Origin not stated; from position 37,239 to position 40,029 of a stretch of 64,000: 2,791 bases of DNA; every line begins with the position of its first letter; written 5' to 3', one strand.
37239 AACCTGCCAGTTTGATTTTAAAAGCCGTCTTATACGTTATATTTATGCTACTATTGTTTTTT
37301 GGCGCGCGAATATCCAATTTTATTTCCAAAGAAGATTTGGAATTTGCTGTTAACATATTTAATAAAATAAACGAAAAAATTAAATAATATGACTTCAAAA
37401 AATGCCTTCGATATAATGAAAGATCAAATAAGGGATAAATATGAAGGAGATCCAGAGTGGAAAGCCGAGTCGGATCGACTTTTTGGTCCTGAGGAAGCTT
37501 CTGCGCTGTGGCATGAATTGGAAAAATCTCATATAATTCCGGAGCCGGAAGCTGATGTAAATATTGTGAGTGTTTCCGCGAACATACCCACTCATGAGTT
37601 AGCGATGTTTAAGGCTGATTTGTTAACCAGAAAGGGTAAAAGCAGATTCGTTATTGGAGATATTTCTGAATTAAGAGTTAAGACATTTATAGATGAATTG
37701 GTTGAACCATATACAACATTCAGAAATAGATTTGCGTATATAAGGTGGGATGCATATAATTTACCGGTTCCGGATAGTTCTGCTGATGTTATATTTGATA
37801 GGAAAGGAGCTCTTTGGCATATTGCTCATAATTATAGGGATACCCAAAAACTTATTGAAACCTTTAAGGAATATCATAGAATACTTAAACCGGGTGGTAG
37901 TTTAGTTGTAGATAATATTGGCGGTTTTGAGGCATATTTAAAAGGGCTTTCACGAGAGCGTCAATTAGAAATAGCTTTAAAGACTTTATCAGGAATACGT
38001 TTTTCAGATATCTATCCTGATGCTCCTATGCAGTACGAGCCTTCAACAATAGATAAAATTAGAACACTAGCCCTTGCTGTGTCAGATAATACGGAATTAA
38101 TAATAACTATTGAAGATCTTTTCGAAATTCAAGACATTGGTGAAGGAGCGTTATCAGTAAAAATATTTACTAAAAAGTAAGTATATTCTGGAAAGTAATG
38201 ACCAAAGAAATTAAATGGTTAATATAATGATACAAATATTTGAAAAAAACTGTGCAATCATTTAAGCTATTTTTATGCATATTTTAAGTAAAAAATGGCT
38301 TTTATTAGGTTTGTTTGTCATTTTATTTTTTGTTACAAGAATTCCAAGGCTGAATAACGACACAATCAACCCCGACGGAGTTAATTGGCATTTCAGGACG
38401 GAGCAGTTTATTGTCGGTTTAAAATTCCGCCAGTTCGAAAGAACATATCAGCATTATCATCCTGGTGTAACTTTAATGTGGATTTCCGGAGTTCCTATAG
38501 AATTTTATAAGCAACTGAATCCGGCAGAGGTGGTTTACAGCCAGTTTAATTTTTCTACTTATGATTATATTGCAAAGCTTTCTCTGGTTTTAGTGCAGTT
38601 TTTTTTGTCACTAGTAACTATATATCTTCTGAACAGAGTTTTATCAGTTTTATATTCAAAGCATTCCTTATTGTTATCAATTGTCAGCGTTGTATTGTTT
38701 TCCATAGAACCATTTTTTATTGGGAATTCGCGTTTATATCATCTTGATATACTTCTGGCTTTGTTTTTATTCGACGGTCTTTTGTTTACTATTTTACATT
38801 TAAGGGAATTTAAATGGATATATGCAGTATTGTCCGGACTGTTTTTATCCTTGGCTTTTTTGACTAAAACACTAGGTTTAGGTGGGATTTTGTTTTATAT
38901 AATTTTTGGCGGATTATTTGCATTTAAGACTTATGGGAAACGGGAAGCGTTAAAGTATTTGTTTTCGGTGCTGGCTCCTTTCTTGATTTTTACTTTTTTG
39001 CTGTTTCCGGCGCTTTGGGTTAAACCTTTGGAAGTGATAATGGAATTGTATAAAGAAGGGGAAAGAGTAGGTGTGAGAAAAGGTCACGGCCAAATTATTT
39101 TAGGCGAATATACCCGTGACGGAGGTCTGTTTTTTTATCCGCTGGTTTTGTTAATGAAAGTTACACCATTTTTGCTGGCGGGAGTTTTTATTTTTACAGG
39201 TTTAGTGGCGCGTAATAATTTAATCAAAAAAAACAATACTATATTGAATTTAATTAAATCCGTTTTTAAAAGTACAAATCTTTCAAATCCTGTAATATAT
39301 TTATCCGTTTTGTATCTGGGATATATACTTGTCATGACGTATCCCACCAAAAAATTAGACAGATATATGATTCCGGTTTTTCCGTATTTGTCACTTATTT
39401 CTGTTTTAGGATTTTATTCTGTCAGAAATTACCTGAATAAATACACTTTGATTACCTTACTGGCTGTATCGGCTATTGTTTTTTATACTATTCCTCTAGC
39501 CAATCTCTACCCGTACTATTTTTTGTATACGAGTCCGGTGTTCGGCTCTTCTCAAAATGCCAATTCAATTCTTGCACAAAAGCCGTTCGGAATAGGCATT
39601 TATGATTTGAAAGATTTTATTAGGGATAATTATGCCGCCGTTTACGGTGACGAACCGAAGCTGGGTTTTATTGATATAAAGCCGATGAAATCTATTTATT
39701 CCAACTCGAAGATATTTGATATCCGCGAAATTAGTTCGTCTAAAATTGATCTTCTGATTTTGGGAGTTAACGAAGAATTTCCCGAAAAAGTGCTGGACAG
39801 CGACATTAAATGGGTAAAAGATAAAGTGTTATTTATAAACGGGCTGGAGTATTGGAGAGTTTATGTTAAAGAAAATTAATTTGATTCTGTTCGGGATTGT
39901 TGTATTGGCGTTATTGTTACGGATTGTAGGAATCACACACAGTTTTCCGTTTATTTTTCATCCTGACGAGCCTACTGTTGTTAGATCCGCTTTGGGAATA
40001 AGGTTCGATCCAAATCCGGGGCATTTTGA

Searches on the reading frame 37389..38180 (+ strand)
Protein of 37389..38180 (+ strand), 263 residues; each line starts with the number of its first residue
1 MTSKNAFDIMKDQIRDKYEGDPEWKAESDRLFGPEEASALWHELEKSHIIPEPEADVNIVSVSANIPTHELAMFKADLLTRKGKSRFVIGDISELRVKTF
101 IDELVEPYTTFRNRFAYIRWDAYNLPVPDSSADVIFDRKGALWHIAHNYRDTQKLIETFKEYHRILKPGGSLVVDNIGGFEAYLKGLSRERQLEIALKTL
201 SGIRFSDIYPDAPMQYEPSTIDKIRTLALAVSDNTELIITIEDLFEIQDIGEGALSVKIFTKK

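Call 12: search_protein_families(library=pfam, proteins=[window:37389-38180:+], max_evalue=0.001)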
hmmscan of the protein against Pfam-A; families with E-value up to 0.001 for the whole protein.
window:37389-38180:+ (263 aa): 2 families
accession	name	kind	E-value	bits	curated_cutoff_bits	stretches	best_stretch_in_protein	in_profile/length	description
PF08241.18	Methyltransf_11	-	5.2e-07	30.7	21.2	1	79-174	14-95/95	Methyltransferase domain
PF13649.12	Methyltransf_25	-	3.8e-05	24.7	27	1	79-170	15-97/97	Methyltransferase domain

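Call 36: search_protein_families(library=ncbifam, proteins=[window:37389-38180:+], max_evalue=0.001)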
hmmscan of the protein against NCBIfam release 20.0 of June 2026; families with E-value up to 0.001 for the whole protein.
window:37389-38180:+ (263 aa): 1 family
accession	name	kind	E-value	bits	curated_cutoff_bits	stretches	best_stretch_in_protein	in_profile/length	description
NF038099.1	AsSugarArsM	exception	5.1e-05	22.6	400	1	109-175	111-172/321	arsenosugar biosynthesis arsenite methyltransferase ArsM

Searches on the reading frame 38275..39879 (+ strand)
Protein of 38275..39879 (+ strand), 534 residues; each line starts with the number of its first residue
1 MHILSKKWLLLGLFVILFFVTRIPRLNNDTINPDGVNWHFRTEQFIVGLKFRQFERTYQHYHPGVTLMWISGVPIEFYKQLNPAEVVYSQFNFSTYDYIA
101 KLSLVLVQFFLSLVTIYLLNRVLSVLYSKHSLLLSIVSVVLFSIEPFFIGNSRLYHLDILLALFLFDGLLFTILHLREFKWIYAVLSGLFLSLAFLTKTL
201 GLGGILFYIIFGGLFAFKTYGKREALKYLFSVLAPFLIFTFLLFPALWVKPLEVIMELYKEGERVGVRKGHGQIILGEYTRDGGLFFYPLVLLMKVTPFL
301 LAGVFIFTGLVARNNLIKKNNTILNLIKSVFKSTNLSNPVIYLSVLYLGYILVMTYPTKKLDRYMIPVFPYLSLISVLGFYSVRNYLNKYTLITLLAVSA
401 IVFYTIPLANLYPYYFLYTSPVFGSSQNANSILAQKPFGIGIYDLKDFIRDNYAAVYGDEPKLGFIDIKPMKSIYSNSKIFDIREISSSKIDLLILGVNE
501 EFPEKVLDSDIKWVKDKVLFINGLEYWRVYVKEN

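Call 12: search_protein_families(library=pfam, proteins=[window:38275-39879:+], max_evalue=0.001)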
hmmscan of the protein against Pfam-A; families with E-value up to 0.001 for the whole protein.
window:38275-39879:+ (534 aa): 0 families

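Call 18: search_protein_families(library=pfam, proteins=[window:38275-39879:+], max_evalue=0.1)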
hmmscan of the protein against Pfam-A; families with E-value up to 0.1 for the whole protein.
window:38275-39879:+ (534 aa): 1 family
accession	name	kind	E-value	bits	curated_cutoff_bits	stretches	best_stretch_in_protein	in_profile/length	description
PF13231.12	PMT_2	-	0.0062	17.2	26.1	1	102-236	22-152/160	Dolichyl-phosphate-mannose-protein mannosyltransferase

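Call 36: search_protein_families(library=ncbifam, proteins=[window:38275-39879:+], max_evalue=0.001)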
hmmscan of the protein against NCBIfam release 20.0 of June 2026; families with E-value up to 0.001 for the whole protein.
window:38275-39879:+ (534 aa): 1 family
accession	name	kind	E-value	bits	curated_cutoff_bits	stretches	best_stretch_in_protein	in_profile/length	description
TIGR03663.1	TIGR03663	subfamily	0.00037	19.7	126.25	1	124-225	93-187/435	flippase activity-associated protein Agl23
